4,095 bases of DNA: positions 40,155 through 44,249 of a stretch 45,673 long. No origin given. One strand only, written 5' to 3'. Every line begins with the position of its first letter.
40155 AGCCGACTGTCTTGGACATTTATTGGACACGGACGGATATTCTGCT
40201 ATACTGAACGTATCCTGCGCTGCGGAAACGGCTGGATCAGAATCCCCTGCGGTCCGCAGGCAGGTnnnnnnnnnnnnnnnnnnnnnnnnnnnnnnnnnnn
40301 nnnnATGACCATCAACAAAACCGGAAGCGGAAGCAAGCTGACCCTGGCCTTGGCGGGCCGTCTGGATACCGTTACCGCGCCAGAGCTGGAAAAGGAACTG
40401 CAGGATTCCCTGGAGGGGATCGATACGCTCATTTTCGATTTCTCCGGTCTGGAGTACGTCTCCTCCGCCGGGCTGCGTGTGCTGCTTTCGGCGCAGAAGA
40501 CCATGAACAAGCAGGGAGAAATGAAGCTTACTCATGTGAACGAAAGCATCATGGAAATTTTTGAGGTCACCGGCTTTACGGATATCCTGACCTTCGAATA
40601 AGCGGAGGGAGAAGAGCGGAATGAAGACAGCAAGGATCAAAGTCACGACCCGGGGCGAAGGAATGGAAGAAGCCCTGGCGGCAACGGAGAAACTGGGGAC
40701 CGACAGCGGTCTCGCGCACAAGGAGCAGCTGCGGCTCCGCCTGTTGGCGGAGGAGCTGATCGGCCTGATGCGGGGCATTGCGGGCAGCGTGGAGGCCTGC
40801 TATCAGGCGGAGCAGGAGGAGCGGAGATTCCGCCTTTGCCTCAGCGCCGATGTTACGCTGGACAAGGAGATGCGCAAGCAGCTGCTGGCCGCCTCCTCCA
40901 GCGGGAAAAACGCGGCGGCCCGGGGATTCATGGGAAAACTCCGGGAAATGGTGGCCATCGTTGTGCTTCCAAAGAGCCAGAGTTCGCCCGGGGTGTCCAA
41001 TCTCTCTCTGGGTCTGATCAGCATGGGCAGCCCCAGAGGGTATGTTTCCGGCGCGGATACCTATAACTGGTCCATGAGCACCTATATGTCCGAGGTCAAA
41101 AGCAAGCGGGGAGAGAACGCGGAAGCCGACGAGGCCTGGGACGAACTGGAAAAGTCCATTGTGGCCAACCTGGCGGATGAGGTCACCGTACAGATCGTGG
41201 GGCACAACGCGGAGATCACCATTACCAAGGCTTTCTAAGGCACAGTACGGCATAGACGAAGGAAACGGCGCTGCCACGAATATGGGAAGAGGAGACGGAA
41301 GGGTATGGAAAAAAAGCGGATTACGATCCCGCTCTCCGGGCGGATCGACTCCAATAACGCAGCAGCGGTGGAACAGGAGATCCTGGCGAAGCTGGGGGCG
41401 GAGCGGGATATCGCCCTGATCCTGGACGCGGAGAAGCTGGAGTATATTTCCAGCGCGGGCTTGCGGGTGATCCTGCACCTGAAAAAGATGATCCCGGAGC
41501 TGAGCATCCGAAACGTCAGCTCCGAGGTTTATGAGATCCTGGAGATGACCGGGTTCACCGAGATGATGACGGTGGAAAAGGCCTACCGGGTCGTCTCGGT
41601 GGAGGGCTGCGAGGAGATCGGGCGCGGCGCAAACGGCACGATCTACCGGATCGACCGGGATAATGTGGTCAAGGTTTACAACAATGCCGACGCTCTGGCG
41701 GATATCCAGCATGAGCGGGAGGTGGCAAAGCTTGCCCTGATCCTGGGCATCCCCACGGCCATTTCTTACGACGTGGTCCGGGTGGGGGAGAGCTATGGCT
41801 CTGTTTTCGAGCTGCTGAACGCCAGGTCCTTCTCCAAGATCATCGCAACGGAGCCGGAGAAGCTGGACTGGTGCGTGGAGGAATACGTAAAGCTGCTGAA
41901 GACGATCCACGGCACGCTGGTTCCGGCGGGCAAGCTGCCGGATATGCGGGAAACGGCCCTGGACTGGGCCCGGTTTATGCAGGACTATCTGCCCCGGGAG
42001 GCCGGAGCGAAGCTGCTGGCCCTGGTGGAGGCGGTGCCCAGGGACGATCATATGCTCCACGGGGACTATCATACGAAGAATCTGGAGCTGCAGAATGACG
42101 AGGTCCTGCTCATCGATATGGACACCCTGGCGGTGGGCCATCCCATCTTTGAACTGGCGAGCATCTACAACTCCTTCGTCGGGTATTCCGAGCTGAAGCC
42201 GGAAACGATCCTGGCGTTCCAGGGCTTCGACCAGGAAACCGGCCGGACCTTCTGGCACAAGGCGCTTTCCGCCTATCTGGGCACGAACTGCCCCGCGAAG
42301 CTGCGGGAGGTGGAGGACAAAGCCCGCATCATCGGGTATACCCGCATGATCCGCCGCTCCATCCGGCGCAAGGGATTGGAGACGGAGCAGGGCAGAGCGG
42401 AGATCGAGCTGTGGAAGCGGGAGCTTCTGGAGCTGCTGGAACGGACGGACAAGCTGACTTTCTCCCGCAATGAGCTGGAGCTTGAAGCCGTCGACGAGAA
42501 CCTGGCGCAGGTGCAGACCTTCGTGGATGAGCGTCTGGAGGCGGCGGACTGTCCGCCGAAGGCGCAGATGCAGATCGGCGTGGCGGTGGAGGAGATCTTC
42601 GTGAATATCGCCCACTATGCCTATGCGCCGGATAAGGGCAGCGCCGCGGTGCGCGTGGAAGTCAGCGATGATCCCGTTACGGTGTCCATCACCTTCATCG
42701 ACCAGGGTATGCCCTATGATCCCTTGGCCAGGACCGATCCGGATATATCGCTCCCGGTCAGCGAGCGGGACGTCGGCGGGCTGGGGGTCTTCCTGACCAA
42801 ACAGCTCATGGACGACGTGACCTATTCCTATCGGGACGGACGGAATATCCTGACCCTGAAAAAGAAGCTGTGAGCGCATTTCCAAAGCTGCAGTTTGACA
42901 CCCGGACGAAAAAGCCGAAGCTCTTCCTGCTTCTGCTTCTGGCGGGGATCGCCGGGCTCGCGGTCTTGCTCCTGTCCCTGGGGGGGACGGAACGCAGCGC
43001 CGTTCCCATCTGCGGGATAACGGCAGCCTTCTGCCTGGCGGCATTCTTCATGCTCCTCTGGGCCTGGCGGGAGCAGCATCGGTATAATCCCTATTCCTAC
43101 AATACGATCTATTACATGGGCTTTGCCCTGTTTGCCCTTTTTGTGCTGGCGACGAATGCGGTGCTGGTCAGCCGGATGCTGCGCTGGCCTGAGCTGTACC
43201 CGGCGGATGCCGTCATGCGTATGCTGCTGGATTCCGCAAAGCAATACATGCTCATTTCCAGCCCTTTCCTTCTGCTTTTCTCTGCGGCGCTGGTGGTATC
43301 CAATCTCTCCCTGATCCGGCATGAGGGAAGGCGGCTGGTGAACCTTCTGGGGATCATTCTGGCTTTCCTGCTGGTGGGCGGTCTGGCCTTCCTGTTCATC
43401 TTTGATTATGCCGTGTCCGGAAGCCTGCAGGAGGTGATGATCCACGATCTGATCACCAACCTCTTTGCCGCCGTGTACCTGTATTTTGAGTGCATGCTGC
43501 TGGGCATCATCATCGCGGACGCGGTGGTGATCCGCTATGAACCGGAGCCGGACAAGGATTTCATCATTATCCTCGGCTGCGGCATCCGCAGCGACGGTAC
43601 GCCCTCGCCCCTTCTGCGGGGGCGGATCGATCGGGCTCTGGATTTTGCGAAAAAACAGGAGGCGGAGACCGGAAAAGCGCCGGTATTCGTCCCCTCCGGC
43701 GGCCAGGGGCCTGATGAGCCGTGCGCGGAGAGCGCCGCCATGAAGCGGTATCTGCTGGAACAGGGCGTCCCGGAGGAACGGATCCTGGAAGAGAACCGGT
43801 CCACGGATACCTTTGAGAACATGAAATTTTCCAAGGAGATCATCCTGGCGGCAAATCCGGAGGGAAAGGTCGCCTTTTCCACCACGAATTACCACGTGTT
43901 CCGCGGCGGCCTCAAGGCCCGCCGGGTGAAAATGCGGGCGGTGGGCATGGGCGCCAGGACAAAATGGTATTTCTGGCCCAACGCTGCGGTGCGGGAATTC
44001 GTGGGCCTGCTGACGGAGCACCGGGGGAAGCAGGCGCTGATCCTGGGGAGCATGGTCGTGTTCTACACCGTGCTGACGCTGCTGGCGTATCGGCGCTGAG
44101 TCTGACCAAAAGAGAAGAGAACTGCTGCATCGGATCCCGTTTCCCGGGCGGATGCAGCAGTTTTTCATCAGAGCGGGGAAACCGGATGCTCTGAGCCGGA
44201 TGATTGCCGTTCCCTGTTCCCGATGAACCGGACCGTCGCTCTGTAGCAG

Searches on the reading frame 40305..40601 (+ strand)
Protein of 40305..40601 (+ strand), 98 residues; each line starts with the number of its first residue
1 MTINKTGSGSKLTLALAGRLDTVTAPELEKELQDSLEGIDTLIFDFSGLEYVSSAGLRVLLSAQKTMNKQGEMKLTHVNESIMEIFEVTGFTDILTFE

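Call 7: search_protein_families(library=pfam, proteins=[window:40305-40601:+])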
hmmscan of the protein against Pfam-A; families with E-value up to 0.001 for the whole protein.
window:40305-40601:+ (98 aa): 2 families
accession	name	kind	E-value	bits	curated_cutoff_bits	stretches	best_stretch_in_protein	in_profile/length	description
PF01740.26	STAS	-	1.9e-16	60.2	22.6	1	4-97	3-99/106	STAS domain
PF13466.11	STAS_2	-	9.6e-14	51.8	29.2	1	14-91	1-79/80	STAS domain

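Call 18: search_protein_families(library=ncbifam, proteins=[window:40305-40601:+], max_evalue=0.01)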
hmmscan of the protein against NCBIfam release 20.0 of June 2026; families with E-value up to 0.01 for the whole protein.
window:40305-40601:+ (98 aa): 3 families
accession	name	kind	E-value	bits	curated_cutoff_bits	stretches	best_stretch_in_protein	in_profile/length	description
TIGR00377.1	ant_ant_sig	superfamily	3.8e-19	68.6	53.45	1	1-97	3-102/108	anti-sigma factor antagonist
TIGR02886.1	spore_II_AA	equivalog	7.4e-13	48.4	114.75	1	8-96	6-97/106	anti-sigma F factor antagonist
NF033618.0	mlaB_1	equivalog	1.6e-06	28.5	90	1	12-87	10-84/94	lipid asymmetry maintenance protein MlaB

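Call 52: find_encoding_contigs(protein=window:40305-40601:+, flank=4000, max_places=6)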
Protein window:40305-40601:+ (98 aa): 22 contigs read that carry it; 6 places shown.
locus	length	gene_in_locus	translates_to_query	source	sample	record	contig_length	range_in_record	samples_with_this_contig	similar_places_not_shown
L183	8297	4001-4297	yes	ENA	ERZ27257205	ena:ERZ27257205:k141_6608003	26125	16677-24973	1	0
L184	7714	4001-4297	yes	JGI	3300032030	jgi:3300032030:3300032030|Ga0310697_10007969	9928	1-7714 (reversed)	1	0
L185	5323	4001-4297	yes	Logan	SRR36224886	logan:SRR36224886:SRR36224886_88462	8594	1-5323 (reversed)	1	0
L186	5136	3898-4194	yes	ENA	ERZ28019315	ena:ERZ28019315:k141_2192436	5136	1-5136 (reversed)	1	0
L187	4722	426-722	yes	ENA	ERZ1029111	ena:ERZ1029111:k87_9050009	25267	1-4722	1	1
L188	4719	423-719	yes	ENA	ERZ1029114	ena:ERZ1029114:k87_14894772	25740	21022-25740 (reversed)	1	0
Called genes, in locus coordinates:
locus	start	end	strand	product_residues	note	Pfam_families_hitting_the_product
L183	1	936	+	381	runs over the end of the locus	PF00395:SLH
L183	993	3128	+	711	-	PF00395:SLH, PF00149:Metallophos, PF09587:PGA_cap (weak), PF02872:5_nucleotid_C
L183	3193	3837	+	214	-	PF01427:Peptidase_M15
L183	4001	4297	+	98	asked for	PF01740:STAS, PF13466:STAS_2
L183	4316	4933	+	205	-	-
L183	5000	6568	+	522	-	PF01740:STAS, PF13466:STAS_2, PF01636:APH, PF13581:HATPase_c_2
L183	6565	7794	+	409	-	PF02698:DUF218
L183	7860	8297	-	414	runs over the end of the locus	PF04389:Peptidase_M28, PF01546:Peptidase_M20 (weak)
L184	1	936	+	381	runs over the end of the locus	PF00395:SLH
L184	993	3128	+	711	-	PF00395:SLH, PF00149:Metallophos, PF09587:PGA_cap (weak), PF02872:5_nucleotid_C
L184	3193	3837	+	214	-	PF01427:Peptidase_M15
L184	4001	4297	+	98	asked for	PF01740:STAS, PF13466:STAS_2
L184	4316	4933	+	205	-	-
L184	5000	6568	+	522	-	PF01740:STAS, PF13466:STAS_2, PF01636:APH, PF13581:HATPase_c_2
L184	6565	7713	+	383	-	?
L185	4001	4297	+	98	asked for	PF01740:STAS, PF13466:STAS_2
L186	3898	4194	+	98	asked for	PF01740:STAS, PF13466:STAS_2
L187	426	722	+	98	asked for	PF01740:STAS, PF13466:STAS_2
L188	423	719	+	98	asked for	PF01740:STAS, PF13466:STAS_2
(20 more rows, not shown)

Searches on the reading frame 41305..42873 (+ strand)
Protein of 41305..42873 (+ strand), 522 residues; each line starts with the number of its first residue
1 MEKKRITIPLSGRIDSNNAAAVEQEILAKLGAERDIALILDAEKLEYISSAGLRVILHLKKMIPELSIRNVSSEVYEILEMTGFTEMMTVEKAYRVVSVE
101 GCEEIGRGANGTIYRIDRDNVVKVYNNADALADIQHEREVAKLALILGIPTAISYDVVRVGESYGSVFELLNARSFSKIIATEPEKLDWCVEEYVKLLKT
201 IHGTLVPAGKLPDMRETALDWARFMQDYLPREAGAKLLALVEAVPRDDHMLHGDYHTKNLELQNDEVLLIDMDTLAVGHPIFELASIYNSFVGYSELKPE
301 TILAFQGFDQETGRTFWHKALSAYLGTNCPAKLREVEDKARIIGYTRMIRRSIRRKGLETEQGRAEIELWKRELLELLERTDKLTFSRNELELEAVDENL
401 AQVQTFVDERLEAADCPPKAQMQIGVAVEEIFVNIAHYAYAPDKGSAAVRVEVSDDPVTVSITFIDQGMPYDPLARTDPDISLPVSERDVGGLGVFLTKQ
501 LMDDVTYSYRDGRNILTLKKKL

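Call 8: search_protein_families(library=pfam, proteins=[window:41305-42873:+])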
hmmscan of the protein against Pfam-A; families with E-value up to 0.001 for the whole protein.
window:41305-42873:+ (522 aa): 4 families
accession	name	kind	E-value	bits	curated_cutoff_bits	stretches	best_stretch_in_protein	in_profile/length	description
PF13581.12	HATPase_c_2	-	4.5e-22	78.8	27.4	1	395-520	3-127/127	Histidine kinase-like ATPase domain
PF01636.29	APH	-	6.8e-15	55.9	23.2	1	103-292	3-214/239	Phosphotransferase enzyme family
PF01740.26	STAS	-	1.1e-12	48.1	22.6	1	7-92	12-101/106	STAS domain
PF13466.11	STAS_2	-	4.6e-07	30.4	29.2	1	10-84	3-79/80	STAS domain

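Call 18: search_protein_families(library=ncbifam, proteins=[window:41305-42873:+], max_evalue=0.01)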
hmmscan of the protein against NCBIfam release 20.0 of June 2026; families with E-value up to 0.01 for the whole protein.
window:41305-42873:+ (522 aa): 8 families
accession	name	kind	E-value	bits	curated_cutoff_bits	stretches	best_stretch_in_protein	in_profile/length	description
TIGR02172.1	Fb_sc_TIGR02172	paralog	1.1e-28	100.6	228.2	1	103-324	7-226/226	TIGR02172 family protein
TIGR00377.1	ant_ant_sig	superfamily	4.3e-14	52.3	53.45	1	4-92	12-104/108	anti-sigma factor antagonist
NF003144.0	PRK04069.1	equivalog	1.3e-09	37.7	145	1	424-517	43-139/161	anti-sigma B factor RsbW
NF041045.1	RsbA_anti_sig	subfamily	1.4e-07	31.1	210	1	392-511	184-292/303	anti-sigma factor RsbA family regulatory protein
TIGR02886.1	spore_II_AA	equivalog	2.4e-07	30.7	114.75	1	3-92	7-100/106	anti-sigma F factor antagonist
TIGR01924.1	rsbW_low_gc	equivalog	2.4e-07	30.3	155.05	1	424-515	43-137/159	anti-sigma B factor RsbW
TIGR02906.1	spore_CotS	subfamily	0.001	18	172.7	1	246-289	186-229/314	CotS family spore coat protein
TIGR01925.2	spIIAB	equivalog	0.0046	16.9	135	1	390-508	4-121/137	anti-sigma F factor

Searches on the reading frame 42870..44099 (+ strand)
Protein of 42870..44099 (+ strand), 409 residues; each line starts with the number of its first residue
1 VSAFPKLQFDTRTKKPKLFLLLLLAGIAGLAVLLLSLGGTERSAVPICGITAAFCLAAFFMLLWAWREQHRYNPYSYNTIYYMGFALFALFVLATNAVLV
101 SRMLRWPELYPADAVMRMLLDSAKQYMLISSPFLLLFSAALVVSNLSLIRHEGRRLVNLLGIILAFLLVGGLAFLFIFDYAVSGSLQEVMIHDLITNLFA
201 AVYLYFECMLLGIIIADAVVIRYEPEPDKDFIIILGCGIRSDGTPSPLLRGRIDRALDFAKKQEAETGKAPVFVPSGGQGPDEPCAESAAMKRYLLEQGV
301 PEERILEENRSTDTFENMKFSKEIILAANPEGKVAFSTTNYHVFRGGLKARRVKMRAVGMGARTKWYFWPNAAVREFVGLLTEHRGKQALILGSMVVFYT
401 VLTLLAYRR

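Call 8: search_protein_families(library=pfam, proteins=[window:42870-44099:+])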
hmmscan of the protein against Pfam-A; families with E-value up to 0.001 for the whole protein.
window:42870-44099:+ (409 aa): 1 family
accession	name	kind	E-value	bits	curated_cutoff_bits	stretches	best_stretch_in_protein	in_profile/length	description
PF02698.23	DUF218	-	5e-26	91.6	27.6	1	230-379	1-133/133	DUF218 domain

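Call 18: search_protein_families(library=ncbifam, proteins=[window:42870-44099:+], max_evalue=0.01)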
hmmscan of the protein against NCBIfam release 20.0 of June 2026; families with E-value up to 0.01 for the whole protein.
window:42870-44099:+ (409 aa): 0 families
